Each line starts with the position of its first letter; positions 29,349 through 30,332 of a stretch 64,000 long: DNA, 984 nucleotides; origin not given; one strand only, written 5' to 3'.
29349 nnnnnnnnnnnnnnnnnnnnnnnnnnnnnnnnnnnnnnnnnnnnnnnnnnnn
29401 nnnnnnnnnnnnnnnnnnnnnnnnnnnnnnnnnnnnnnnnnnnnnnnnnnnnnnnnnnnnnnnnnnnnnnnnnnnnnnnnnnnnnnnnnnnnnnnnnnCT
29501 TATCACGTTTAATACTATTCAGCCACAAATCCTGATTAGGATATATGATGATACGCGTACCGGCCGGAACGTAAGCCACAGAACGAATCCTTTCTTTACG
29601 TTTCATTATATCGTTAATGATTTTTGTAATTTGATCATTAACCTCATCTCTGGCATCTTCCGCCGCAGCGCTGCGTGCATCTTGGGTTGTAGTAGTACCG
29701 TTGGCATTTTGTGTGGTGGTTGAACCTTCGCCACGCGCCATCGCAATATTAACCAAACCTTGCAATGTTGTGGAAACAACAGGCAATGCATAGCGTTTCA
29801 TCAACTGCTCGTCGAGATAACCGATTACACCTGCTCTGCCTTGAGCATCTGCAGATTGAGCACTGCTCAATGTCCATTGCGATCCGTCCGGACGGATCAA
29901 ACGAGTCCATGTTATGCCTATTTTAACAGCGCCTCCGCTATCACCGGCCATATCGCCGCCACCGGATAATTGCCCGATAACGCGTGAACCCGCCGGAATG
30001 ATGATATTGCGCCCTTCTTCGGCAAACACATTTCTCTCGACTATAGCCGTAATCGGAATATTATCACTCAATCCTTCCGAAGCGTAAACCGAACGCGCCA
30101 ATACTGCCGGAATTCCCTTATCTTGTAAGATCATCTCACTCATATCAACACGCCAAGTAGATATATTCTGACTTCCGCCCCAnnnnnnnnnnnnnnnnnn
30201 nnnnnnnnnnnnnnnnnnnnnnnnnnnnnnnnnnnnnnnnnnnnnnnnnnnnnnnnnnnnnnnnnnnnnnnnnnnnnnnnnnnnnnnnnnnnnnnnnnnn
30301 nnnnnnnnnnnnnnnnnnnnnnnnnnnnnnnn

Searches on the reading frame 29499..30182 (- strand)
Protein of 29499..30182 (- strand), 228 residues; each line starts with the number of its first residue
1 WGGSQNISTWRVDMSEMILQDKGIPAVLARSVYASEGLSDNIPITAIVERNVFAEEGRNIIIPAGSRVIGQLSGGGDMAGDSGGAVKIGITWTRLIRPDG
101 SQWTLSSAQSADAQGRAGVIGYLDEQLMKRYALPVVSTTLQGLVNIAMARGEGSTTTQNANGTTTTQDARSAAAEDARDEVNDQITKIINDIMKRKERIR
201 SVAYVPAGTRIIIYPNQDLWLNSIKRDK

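Call 34: find_related_loci(query=A2, collection=genome_contigs, flank=10000)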
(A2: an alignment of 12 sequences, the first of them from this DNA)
Query A2 (228 aa) in genome_contigs; peptide patterns used: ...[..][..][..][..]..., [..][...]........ (x = any residue, [..] = any of these).
446 stretches matched a pattern; 409 encode a relative of the query (tblastn E <= 1e-3); the best 80 are kept; 80 distinct loci.
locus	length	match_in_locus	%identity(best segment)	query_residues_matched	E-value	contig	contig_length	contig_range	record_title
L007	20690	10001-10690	79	2-228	3e-108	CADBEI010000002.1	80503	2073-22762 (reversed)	MAG: uncultured proteobacterium isolate RUG13901 genome assembly, contig: RUG13901_asm_2, whole genome shotgun sequence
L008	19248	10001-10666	78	7-228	9e-107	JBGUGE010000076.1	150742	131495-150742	MAG: Alphaproteobacteria bacterium isolate ruminal_MAG_381 ruminal_MAG_381_contig_0076, whole genome shotgun sequence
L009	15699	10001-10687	76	1-225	3e-105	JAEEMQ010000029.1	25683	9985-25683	MAG: Alphaproteobacteria bacterium isolate Tb.RUG.243 k141_7374850_flag=0_multi=13.9966_len=25683, whole genome shotgun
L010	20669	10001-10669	77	7-228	2e-104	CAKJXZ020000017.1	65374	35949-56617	Proteobacteria bacterium isolate MAG-R073 genome assembly, contig: k141_204930, whole genome shotgun sequence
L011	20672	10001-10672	75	4-227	7e-102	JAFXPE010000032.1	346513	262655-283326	MAG: Alphaproteobacteria bacterium isolate RGIG6619 Sheep_Rumen-1__c1251075, whole genome shotgun sequence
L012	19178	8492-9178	68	2-228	1e-94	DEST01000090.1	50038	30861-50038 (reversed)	MAG TPA_asm: Alphaproteobacteria bacterium UBA3307 UBA3307_contig_102051, whole genome shotgun sequence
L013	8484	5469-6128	65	5-227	1e-94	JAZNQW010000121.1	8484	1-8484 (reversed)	MAG: Alphaproteobacteria bacterium isolate T1900044823_TS20190289.MAGScoT_cleanbin_000011 SGB_2851_k141_1241849, whole g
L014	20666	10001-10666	68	7-228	4e-92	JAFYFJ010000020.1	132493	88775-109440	MAG: Alphaproteobacteria bacterium isolate RGIG7040 Sheep_Rumen.Co__c599031, whole genome shotgun sequence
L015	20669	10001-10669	67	2-228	1e-91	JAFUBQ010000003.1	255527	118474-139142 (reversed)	MAG: Alphaproteobacteria bacterium isolate RGIG4347 Roe_deer_Jejunum-1__c175, whole genome shotgun sequence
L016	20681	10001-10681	65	1-228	2e-91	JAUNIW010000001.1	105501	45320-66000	MAG: Pseudomonadota bacterium isolate S29M_St_20 NODE_28_length_105501_cov_7.560420, whole genome shotgun sequence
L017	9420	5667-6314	69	7-226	7e-91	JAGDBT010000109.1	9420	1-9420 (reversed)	MAG: Alphaproteobacteria bacterium isolate RGIG10323 Yak_Rumen.Co__c4605762, whole genome shotgun sequence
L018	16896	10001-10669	66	2-228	1e-90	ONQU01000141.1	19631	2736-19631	uncultured Rhodospirillaceae bacterium isolate RUG560 genome assembly, contig: k87_49568886, whole genome shotgun sequen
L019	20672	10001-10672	71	2-226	6e-91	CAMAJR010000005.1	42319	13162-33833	MAG: uncultured Alphaproteobacteria bacterium isolate SRR5666655_bin.23_metaWRAP_v1.3_MAG genome assembly, contig: ERZ11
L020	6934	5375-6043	68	1-226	3e-90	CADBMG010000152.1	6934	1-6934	MAG: uncultured proteobacterium isolate RUG14094 genome assembly, contig: RUG14094_asm_152, whole genome shotgun sequenc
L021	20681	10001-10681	62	1-227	2e-89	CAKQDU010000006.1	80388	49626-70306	MAG: uncultured Alphaproteobacteria bacterium isolate REFINED_METABAT215_TOP10_CONTIGS_1500_ASSEMBLY_K77_MERGED__Hadza_M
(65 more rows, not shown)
